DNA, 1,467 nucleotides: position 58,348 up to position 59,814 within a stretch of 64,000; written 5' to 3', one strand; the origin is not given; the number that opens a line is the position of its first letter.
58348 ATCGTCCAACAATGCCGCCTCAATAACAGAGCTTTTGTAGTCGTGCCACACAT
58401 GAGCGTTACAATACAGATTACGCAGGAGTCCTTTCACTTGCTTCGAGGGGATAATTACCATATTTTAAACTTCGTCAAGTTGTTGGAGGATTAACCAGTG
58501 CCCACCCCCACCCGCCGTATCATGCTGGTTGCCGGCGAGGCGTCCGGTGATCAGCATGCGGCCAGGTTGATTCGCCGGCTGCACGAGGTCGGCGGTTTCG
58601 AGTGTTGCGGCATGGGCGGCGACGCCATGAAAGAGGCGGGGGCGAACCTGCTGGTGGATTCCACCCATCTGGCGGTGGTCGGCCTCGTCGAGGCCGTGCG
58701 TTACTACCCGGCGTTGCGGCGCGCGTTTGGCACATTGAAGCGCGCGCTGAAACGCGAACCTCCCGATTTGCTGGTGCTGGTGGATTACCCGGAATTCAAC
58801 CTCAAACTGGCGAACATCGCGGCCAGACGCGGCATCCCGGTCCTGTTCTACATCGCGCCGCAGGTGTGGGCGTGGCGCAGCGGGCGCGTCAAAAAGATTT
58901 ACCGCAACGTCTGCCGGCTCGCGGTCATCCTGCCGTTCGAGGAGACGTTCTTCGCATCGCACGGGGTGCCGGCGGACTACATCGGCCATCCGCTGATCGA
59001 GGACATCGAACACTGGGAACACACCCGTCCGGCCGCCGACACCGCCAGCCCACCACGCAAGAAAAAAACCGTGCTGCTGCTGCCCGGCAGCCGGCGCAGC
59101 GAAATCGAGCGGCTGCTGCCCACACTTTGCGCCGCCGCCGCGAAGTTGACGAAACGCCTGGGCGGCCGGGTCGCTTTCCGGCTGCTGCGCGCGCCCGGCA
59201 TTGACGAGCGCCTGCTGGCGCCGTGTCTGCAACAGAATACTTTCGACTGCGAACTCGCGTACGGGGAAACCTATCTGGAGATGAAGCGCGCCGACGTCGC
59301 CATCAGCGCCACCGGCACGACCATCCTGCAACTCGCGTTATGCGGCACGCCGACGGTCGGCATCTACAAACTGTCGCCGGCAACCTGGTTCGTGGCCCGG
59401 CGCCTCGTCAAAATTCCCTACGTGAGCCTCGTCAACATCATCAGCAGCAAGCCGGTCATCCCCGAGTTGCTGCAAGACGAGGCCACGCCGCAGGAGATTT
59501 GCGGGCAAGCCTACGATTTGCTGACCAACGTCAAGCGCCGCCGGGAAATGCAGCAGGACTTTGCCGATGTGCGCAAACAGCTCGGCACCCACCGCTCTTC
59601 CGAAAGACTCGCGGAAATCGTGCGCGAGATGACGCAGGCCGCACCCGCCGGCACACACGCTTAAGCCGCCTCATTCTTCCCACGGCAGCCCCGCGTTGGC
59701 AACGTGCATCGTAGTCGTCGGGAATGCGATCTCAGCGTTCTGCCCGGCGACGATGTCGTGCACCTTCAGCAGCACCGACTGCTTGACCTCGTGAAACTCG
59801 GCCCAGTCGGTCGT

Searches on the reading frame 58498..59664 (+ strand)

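Call 75: search_protein_families(library=pfam, proteins=[window:58498-59664:+], max_evalue=0.0001)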
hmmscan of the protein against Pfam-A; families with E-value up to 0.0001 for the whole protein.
window:58498-59664:+ (388 aa): 1 family
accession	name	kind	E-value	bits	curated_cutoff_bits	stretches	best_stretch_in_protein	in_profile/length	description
PF02684.21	LpxB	-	1.3e-88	297.9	22.6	1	8-374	1-370/374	Lipid-A-disaccharide synthetase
